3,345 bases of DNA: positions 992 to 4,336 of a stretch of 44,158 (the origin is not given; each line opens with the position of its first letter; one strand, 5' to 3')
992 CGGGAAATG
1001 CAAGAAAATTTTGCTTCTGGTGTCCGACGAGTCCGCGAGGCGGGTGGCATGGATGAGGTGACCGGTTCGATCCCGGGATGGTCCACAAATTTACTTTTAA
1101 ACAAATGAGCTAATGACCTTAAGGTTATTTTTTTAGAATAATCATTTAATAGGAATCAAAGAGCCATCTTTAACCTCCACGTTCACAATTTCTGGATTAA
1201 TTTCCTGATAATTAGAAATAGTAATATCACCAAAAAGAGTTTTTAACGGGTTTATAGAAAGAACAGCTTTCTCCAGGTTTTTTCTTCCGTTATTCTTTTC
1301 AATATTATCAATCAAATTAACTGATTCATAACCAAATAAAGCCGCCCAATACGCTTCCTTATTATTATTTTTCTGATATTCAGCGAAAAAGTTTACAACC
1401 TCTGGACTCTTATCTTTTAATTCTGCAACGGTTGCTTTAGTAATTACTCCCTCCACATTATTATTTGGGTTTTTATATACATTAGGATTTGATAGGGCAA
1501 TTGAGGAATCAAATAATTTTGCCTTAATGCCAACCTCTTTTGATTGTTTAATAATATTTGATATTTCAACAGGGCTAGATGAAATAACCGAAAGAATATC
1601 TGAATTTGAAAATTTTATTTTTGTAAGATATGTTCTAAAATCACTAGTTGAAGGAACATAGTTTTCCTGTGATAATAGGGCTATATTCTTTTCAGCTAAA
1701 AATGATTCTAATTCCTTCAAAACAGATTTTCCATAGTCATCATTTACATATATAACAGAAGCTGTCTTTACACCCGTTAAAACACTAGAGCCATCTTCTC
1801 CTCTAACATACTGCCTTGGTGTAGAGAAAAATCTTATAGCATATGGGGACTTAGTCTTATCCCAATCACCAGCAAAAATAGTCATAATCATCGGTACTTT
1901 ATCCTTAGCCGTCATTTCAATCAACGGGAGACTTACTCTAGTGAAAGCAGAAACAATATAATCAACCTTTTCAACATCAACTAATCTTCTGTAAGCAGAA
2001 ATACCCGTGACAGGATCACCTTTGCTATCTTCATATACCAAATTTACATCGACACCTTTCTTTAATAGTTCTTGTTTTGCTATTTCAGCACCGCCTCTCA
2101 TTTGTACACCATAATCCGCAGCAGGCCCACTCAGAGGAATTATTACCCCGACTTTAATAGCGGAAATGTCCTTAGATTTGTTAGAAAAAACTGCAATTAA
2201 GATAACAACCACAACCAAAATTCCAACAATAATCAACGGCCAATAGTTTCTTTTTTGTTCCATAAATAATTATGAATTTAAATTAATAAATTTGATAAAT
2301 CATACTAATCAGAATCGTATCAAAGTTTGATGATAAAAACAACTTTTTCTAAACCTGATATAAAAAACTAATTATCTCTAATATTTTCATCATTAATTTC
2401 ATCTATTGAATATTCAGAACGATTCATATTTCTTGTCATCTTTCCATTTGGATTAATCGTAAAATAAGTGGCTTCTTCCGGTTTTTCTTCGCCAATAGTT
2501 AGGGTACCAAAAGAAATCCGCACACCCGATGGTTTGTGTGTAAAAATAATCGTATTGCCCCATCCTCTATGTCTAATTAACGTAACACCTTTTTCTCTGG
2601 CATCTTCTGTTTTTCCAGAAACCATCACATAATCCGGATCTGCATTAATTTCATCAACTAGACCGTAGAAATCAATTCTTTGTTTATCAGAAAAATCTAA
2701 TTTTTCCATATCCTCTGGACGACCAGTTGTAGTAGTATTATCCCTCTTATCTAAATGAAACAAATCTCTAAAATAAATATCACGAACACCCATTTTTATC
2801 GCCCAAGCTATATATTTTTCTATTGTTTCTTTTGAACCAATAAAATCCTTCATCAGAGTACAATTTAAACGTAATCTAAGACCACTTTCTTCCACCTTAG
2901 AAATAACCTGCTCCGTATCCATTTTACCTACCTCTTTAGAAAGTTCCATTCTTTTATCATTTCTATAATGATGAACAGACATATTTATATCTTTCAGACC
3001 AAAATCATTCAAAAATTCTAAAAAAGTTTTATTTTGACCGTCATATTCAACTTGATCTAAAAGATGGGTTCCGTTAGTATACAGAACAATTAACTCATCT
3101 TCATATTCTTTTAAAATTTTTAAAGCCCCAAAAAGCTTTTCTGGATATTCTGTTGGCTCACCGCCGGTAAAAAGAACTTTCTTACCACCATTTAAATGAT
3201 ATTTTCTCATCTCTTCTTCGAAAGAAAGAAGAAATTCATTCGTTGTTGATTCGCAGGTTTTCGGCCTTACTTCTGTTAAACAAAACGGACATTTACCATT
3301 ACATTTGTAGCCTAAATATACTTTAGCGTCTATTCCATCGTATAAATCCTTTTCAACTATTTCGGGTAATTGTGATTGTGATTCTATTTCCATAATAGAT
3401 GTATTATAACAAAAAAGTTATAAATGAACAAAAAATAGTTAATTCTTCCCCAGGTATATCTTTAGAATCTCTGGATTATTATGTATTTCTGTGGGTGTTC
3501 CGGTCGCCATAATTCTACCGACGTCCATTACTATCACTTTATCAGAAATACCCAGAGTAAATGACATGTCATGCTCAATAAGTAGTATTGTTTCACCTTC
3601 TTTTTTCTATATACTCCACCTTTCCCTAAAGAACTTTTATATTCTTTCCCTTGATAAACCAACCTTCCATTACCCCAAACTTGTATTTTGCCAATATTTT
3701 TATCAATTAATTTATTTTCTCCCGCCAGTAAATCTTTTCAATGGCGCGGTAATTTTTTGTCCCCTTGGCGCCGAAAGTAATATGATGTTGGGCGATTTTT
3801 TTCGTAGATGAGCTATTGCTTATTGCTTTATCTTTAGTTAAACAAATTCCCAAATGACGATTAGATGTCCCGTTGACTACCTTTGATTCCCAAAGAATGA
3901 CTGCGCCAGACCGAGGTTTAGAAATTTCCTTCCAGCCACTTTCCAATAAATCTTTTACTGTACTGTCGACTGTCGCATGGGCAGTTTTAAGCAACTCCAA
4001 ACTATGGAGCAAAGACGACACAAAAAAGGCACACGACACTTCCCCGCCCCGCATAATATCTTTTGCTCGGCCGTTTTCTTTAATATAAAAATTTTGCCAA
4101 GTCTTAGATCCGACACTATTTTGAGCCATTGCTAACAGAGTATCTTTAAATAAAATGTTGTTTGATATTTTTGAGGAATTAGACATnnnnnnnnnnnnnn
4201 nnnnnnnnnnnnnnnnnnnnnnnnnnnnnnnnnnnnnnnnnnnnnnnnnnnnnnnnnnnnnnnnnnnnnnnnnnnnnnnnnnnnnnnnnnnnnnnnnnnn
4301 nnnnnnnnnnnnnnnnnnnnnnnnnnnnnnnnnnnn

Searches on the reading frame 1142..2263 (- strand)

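Call 41: search_protein_families(library=pfam, alignment_id=A1, max_evalue=0.00001)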
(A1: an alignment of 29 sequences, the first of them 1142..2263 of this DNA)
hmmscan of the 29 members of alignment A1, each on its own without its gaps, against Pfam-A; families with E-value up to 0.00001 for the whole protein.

A. member 1, window:1142-2263:- (373 aa): 2 families
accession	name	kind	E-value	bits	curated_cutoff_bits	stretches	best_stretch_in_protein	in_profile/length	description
PF13458.12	Peripla_BP_6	-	7.2e-41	141.4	31.7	1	36-346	2-319/343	Periplasmic binding protein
PF01094.35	ANF_receptor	-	8.1e-11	42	25.4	1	64-307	16-265/353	Receptor family ligand binding region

B. families by the number of members that match (of 29 scanned): 34 families (the first 25 are shown)
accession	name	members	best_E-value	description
PF00905.27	Transpeptidase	2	1.2e-62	Penicillin binding protein transpeptidase domain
PF03717.20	PBP_dimer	2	3.9e-18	Penicillin-binding Protein dimerisation domain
PF00113.28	Enolase_C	1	1.2e-133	Enolase, C-terminal TIM barrel domain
PF00224.27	PK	1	1e-122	Pyruvate kinase, barrel domain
PF01795.25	Methyltransf_5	1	5.2e-92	MraW methylase family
PF00275.25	EPSP_synthase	1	4.2e-75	EPSP synthase (3-phosphoshikimate 1-carboxyvinyltransferase)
PF06415.18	iPGM_N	1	1.5e-70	BPG-independent PGAM N-terminus (iPGM_N)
PF00152.25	tRNA-synt_2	1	3.5e-70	tRNA synthetases class II (D, K and N)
PF01676.23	Metalloenzyme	1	1.5e-67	Metalloenzyme superfamily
PF03952.21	Enolase_N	1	7.6e-56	Enolase, N-terminal domain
PF04402.19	SIMPL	1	2.6e-46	Protein of unknown function (DUF541)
PF01327.26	Pep_deformylase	1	6.1e-43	Polypeptide deformylase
PF13458.12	Peripla_BP_6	1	7.2e-41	Periplasmic binding protein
PF02457.21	DAC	1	4.8e-38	DisA bacterial checkpoint controller nucleotide-binding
PF02381.23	MraZ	1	9.9e-35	MraZ protein, putative antitoxin-like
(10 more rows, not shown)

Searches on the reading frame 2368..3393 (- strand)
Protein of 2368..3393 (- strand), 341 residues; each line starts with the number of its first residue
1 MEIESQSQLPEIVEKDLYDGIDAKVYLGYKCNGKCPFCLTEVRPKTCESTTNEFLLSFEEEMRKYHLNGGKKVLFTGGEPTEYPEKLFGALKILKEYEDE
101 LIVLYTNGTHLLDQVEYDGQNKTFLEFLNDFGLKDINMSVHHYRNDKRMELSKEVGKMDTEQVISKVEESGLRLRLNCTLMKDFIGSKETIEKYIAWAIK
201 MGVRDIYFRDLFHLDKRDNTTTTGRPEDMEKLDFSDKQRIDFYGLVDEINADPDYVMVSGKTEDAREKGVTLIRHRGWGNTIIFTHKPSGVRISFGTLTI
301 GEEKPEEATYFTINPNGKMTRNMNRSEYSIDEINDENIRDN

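Call 94: search_protein_families(library=pfam, proteins=[window:2368-3393:-], max_evalue=0.01)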
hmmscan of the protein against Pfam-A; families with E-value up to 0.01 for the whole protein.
window:2368-3393:- (341 aa): 2 families
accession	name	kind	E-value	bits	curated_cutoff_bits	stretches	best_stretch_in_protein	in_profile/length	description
PF04055.27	Radical_SAM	-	2e-14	54.6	29.5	1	27-180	3-150/166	Radical SAM superfamily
PF19238.5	Radical_SAM_2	-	0.0079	16.3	26.7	0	132-195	76-138/151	Radical SAM-like domain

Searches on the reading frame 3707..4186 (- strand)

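Call 94: search_protein_families(library=pfam, proteins=[window:3707-4186:-], max_evalue=0.01)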
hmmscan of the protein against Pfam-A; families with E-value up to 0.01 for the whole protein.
window:3707-4186:- (159 aa): 1 family
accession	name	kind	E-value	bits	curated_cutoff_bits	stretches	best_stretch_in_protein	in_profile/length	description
PF11019.14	DUF2608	-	0.00076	19.5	22.6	1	15-83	27-97/244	Protein of unknown function (DUF2608)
